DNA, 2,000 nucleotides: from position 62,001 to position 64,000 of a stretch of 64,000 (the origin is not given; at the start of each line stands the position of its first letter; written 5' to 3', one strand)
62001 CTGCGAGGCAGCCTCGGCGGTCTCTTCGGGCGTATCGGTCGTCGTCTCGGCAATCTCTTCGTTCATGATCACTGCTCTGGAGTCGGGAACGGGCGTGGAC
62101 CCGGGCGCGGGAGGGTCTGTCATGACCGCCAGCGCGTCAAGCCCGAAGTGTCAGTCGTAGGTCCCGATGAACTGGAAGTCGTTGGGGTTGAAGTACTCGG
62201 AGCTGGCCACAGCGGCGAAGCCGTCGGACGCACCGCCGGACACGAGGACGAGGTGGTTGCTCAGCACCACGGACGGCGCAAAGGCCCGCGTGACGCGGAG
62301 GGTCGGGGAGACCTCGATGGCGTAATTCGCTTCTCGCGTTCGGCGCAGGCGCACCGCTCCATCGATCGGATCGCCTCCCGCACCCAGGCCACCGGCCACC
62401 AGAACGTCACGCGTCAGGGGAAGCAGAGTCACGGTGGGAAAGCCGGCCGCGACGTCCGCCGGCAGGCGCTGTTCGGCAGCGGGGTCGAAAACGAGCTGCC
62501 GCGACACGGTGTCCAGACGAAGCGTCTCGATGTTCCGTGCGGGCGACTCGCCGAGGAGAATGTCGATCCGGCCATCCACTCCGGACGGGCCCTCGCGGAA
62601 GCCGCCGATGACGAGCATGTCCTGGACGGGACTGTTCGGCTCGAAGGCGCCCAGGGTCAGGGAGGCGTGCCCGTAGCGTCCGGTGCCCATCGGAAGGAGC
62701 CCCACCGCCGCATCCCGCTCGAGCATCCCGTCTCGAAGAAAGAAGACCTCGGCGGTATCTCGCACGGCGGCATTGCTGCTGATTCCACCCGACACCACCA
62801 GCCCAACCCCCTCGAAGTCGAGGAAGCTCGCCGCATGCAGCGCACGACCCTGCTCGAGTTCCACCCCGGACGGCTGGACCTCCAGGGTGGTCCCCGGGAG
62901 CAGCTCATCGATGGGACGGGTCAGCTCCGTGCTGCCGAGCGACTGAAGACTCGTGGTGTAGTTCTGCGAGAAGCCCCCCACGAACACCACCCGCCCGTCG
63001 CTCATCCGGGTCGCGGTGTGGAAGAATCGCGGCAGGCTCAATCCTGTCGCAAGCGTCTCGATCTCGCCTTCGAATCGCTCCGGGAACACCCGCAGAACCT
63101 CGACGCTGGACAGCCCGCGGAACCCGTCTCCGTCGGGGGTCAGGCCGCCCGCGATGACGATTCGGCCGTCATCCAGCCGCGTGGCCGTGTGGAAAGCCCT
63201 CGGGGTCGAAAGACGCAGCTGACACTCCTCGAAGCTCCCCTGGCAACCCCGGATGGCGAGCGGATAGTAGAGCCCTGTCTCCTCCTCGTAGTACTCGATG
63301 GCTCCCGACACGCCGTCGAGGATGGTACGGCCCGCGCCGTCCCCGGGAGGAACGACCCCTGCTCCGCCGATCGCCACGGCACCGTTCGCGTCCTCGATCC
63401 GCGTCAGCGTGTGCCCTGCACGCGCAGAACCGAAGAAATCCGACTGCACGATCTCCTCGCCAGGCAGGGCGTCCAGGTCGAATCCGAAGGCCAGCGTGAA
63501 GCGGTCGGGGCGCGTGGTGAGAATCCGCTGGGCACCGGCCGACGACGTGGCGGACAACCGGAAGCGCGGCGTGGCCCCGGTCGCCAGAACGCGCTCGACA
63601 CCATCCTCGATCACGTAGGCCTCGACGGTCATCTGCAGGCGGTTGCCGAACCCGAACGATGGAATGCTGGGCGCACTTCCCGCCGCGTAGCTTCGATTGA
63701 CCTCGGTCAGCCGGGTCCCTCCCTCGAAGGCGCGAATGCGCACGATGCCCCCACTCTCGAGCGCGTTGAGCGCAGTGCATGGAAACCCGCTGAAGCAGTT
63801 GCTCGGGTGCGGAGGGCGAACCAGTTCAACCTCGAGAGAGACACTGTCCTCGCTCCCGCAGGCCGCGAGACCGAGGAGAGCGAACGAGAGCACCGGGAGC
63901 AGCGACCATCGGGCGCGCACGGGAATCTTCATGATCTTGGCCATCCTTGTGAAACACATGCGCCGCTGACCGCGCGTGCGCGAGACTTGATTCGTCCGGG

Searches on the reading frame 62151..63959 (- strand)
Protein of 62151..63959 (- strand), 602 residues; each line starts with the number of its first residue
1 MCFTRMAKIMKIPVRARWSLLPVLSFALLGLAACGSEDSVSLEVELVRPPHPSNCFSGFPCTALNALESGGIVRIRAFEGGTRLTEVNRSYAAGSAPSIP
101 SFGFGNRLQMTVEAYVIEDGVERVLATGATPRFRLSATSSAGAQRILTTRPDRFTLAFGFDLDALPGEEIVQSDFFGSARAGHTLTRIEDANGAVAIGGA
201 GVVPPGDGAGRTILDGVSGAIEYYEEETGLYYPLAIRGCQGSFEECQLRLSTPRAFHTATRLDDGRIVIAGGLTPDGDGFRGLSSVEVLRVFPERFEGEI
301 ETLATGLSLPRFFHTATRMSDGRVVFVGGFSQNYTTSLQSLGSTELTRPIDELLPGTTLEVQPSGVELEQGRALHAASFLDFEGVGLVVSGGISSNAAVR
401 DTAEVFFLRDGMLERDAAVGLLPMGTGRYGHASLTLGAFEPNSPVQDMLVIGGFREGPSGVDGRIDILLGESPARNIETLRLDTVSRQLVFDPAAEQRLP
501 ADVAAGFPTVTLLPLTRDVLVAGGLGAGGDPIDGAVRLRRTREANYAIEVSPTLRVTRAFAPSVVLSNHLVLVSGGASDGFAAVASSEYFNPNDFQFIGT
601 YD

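Call 61: list_cluster_members(proteins=[window:62151-63959:-, window:62151-63944:-, window:62151-63932:-, window:62151-63920:-, window:62151-63893:-, window:22-669:+, window:127-669:+, window:160-669:+, window:2205-2915:+, window:2301-2915:+])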
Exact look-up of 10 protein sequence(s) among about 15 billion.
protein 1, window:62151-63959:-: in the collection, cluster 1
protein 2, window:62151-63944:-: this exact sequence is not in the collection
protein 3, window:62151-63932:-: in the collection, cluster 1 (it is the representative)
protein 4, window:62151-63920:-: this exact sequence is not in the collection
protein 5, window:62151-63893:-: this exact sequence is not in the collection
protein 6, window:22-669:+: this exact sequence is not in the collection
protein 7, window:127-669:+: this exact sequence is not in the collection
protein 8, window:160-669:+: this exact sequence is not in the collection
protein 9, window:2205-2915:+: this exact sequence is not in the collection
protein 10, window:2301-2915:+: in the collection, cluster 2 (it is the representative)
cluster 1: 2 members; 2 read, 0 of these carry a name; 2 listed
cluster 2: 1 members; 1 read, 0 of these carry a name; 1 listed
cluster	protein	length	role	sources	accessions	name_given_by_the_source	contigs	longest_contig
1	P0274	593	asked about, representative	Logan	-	-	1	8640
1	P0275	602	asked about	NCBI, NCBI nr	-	-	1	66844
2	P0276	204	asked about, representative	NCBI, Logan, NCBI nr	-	-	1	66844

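Call 62: find_encoding_contigs(protein=P0274, flank=10000, max_places=5)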
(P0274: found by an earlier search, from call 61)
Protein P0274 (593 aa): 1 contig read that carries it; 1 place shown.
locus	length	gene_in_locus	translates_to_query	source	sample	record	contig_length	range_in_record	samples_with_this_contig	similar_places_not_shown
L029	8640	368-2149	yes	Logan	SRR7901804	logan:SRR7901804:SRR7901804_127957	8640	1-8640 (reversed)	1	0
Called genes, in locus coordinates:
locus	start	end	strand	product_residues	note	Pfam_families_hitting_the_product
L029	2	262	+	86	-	?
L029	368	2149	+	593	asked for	PF13418:Beta-prop_TYW4 (faint)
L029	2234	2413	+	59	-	-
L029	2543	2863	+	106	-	-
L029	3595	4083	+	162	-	PF02381:MraZ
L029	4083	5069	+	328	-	PF01795:Methyltransf_5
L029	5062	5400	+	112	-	-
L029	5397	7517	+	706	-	PF03717:PBP_dimer, PF00905:Transpeptidase, PF03793:PASTA (weak)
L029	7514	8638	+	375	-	?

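Call 78: find_encoding_contigs(protein=P0276, flank=10000, max_places=5)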
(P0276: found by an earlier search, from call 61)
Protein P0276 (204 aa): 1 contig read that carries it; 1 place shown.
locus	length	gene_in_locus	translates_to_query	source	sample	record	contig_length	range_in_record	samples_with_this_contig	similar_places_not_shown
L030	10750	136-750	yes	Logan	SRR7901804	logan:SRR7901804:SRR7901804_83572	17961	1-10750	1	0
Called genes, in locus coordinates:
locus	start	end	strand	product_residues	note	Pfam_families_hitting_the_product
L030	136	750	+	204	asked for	PF01135:PCMT, PF13489:Methyltransf_23, PF13649:Methyltransf_25, PF13847:Methyltransf_31, PF08241:Methyltransf_11, PF08242:Methyltransf_12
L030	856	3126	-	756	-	PF10459:Peptidase_S46, PF13365:Trypsin_2 (faint)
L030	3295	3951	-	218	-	PF13521:AAA_28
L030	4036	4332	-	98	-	PF00543:P-II, PF11582:DUF3240 (weak)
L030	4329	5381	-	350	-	PF05982:Sbt_1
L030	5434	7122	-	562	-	PF02638:GHL10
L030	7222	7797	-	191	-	-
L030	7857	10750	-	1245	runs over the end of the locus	PF12969:DUF3857 (weak)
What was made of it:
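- On MITE derived from an ISAs1-family IS: Extension beyond the window failed (calls 62, 78).
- Tried and rejected: Exact proteins at both ends (calls 61, 62, 78) led to Logan contigs that lie inside the window.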
